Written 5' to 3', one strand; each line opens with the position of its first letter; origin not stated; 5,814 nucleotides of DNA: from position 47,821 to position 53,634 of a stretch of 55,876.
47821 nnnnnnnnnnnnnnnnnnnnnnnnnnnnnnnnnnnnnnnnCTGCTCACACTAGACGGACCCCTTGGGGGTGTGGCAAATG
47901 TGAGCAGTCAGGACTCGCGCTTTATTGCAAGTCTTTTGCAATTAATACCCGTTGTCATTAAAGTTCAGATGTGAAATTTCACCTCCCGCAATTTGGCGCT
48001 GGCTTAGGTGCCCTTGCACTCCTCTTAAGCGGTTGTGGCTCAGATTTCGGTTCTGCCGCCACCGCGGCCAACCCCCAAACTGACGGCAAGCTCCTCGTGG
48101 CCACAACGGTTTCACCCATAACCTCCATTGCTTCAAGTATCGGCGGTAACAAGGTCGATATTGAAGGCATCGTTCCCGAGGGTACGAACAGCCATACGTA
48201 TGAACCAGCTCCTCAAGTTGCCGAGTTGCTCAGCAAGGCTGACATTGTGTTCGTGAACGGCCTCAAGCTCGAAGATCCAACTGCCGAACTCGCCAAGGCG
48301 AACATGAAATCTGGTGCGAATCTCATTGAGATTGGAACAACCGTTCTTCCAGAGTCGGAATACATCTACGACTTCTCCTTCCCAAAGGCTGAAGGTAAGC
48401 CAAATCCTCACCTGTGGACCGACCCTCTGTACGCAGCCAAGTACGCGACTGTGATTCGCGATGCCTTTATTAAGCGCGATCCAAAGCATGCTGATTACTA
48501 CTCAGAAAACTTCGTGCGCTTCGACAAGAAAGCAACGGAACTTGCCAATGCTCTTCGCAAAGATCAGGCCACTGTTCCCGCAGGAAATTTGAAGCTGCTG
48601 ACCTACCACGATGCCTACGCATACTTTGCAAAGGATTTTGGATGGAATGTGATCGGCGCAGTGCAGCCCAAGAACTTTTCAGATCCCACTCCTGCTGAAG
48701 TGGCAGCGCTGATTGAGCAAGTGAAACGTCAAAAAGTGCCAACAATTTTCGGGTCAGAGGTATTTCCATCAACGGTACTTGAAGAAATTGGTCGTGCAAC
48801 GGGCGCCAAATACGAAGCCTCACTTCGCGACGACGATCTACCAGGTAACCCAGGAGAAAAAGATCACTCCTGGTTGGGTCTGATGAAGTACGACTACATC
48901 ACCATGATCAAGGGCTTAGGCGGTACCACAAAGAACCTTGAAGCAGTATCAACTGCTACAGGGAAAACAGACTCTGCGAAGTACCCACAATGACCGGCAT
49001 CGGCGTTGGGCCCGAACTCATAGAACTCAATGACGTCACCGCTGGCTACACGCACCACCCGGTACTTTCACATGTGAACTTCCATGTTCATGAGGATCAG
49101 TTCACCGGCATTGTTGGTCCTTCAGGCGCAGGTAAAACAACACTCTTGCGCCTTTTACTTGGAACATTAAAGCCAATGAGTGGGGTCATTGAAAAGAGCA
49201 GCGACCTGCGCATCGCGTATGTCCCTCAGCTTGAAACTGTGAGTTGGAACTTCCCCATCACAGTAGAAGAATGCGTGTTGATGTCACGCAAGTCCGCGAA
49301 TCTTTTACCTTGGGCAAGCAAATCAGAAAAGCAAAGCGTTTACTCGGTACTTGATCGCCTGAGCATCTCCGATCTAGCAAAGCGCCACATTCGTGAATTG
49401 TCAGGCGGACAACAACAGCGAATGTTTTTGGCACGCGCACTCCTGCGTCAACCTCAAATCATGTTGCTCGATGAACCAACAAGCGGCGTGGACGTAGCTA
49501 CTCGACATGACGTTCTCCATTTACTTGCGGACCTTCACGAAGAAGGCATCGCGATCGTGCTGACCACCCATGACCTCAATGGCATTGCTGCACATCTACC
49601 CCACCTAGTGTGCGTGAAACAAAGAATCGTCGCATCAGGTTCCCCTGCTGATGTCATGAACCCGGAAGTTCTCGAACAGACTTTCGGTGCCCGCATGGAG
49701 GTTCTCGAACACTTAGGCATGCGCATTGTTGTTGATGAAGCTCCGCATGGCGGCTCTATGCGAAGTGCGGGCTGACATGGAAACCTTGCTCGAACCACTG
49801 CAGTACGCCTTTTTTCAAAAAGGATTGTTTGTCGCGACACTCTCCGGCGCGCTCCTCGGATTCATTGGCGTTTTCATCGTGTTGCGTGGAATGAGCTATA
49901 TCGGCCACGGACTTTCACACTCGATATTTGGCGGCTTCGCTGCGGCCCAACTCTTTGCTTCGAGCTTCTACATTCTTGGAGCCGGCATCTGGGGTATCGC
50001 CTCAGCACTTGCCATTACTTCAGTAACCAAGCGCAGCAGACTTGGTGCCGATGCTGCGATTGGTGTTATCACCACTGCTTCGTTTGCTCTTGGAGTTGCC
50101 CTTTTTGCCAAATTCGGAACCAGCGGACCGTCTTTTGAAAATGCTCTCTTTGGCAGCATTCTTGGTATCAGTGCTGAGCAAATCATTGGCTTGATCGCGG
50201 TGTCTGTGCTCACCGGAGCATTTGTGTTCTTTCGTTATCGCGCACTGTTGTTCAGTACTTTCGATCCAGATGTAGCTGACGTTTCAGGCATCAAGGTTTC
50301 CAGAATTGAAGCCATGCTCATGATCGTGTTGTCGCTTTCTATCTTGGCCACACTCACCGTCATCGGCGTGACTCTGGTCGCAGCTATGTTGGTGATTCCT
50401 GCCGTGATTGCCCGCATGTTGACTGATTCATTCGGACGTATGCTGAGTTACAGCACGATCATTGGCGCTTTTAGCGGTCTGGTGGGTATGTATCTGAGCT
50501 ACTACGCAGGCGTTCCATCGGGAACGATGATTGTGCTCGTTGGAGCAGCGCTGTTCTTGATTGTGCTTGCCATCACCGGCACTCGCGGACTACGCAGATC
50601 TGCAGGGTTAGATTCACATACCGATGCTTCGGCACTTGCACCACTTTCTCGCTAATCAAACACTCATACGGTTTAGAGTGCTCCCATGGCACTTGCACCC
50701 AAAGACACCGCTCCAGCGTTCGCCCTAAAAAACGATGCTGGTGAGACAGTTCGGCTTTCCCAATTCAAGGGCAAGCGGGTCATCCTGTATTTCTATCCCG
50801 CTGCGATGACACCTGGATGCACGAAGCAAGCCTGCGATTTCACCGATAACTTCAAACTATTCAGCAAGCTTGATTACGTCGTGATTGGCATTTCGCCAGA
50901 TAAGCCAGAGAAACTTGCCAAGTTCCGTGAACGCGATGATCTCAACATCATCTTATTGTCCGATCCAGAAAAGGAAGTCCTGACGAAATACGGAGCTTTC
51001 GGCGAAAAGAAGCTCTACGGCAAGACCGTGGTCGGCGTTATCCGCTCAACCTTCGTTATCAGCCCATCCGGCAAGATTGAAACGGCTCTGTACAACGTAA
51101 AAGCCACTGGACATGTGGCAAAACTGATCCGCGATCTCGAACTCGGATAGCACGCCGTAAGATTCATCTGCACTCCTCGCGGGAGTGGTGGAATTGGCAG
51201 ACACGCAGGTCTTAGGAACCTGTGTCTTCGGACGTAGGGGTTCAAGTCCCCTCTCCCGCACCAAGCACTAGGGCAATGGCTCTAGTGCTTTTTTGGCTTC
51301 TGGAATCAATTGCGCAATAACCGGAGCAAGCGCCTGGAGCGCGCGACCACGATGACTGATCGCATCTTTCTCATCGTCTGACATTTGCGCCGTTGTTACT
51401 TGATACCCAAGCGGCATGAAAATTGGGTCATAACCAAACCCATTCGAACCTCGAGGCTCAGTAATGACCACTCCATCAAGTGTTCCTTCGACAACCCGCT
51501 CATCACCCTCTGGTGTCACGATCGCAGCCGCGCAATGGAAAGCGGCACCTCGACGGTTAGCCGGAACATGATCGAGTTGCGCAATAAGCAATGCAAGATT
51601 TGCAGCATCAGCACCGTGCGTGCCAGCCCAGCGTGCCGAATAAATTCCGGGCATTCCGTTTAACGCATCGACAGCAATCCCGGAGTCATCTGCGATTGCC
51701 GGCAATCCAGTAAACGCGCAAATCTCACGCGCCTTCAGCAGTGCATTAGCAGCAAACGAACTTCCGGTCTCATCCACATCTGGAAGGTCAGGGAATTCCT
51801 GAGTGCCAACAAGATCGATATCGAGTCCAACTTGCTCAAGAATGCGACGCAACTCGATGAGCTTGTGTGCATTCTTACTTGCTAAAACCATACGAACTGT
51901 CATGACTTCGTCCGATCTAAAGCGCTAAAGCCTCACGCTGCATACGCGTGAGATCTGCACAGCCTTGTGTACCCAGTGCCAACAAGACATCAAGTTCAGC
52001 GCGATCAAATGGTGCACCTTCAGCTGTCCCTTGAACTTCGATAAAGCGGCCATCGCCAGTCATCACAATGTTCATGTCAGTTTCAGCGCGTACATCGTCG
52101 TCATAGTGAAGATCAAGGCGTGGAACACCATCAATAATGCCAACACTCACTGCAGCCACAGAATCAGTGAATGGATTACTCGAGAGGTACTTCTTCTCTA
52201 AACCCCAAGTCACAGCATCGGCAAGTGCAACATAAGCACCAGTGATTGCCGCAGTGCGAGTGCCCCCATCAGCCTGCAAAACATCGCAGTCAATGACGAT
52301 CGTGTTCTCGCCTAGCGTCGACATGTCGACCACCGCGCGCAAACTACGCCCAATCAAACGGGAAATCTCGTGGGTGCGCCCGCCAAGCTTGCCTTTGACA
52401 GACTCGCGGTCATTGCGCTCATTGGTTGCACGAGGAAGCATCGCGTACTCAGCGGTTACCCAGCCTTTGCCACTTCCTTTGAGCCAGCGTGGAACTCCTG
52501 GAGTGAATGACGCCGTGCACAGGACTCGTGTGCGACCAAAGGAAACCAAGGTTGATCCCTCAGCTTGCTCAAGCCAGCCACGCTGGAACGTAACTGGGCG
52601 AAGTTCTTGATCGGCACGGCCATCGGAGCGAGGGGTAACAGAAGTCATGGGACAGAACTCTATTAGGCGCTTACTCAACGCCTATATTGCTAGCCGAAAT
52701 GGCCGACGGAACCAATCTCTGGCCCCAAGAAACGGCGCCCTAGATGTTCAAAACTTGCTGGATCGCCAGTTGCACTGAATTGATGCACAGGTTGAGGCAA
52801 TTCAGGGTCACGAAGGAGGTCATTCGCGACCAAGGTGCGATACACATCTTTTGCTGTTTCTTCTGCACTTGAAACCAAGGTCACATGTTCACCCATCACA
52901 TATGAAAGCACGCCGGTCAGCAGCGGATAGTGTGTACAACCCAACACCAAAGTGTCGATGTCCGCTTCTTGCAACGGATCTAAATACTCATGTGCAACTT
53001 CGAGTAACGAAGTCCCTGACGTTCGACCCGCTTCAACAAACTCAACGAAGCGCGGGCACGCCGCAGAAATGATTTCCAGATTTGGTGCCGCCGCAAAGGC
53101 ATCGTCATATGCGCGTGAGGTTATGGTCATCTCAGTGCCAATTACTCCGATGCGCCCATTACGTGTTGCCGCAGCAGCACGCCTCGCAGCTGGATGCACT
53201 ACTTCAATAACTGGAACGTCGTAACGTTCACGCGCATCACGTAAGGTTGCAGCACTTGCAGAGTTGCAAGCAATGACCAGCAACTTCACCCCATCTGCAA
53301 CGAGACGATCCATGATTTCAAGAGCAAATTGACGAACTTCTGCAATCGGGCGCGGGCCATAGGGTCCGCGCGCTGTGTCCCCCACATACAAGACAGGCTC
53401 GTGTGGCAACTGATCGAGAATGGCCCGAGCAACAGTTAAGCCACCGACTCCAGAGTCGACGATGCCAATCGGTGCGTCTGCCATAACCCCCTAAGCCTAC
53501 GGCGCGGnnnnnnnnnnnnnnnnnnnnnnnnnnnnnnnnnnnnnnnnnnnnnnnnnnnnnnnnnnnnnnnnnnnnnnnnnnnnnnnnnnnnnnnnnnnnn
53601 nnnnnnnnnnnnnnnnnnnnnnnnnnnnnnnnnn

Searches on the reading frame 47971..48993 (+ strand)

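Call 50: search_protein_families(library=pfam, proteins=[window:47971-48993:+])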
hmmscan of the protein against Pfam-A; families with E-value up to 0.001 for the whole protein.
window:47971-48993:+ (340 aa): 1 family
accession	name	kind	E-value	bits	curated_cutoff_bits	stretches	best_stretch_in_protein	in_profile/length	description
PF01297.22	ZnuA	-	1.8e-61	208.4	29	1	43-311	1-259/263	Zinc-uptake complex component A periplasmic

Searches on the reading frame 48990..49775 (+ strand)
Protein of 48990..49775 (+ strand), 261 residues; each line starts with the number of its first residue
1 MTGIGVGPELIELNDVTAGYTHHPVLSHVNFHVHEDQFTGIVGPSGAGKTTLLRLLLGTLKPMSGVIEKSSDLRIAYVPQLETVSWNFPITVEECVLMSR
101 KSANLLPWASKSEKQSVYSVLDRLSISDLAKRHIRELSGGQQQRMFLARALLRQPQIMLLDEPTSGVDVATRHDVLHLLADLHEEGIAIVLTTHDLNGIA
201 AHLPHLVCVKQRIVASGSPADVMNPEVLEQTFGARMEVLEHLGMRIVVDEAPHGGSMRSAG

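Call 50: search_protein_families(library=pfam, proteins=[window:48990-49775:+])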
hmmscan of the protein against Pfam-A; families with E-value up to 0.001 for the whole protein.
window:48990-49775:+ (261 aa): 5 families
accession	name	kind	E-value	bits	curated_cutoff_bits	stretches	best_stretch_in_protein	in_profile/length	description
PF00005.33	ABC_tran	-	1.9e-30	106.7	25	1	26-165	1-137/137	ABC transporter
PF13304.12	AAA_21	-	1.2e-13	52.3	27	1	123-196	224-300/304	AAA domain, putative AbiEii toxin, Type IV TA system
PF13401.12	AAA_22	-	8.7e-05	23.3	27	1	35-165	4-95/130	AAA domain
PF02463.25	SMC_N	-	0.00032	20.7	40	0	35-194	23-198/220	RecF/RecN/SMC N terminal domain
PF13476.12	AAA_23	-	0.0007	20.7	27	0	28-57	14-40/201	AAA domain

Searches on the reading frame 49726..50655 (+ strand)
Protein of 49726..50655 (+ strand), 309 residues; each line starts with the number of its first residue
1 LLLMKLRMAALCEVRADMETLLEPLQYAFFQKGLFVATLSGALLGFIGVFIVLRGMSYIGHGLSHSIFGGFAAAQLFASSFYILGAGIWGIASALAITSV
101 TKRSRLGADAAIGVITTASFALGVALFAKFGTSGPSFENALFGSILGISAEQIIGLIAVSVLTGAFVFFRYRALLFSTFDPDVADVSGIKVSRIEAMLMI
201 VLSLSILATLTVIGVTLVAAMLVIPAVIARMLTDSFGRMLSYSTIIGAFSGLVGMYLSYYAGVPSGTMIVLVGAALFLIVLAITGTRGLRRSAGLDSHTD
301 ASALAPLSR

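Call 50: search_protein_families(library=pfam, proteins=[window:49726-50655:+])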
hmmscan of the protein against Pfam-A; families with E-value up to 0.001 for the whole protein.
window:49726-50655:+ (309 aa): 2 families
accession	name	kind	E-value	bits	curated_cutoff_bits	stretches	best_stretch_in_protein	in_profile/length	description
PF00950.22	ABC-3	-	2.6e-60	204.5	20.1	1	26-282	1-256/258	ABC 3 transport family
PF01032.23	FecCD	-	0.00059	19.4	26.5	0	53-281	94-309/311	FecCD transport family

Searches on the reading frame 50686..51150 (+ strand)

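Call 50: search_protein_families(library=pfam, proteins=[window:50686-51150:+])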
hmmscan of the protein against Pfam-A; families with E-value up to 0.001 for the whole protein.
window:50686-51150:+ (154 aa): 2 families
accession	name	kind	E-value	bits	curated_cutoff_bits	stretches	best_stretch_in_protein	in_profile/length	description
PF00578.27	AhpC-TSA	-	6.3e-38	129.9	26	1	6-132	2-122/124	AhpC/TSA family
PF08534.16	Redoxin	-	3.7e-22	79.2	26.6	1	6-132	3-129/148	Redoxin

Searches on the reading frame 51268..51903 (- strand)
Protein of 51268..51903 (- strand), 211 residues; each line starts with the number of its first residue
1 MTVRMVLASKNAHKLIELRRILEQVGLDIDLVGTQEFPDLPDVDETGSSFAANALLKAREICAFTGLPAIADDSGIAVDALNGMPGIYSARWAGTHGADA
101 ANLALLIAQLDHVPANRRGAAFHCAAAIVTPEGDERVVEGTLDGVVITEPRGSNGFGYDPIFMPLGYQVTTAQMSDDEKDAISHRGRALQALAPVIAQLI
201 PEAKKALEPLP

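Call 50: search_protein_families(library=pfam, proteins=[window:51268-51903:-])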
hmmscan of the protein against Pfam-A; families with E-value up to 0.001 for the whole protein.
window:51268-51903:- (211 aa): 1 family
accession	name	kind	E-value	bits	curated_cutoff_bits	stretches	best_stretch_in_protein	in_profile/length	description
PF01725.21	Ham1p_like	-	3e-65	220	22.5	1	5-193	1-184/186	Ham1 family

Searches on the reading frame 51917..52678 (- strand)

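Call 50: search_protein_families(library=pfam, proteins=[window:51917-52678:-])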
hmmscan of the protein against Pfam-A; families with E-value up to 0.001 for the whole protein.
window:51917-52678:- (253 aa): 2 families
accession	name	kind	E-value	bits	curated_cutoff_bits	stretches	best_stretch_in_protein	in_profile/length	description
PF01138.27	RNase_PH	-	5e-29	101.8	25.5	1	25-155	1-127/130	3' exoribonuclease family, domain 1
PF03725.20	RNase_PH_C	-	2.2e-10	40.8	20.8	1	173-238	2-66/67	3' exoribonuclease family, domain 2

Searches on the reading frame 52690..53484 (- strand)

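Call 50: search_protein_families(library=pfam, proteins=[window:52690-53484:-])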
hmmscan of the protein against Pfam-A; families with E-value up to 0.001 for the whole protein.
window:52690-53484:- (264 aa): 1 family
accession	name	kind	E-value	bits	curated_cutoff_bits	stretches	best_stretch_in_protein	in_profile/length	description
PF01177.27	Asp_Glu_race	-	1.1e-22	81.4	31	1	20-211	18-208/211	Asp/Glu/Hydantoin racemase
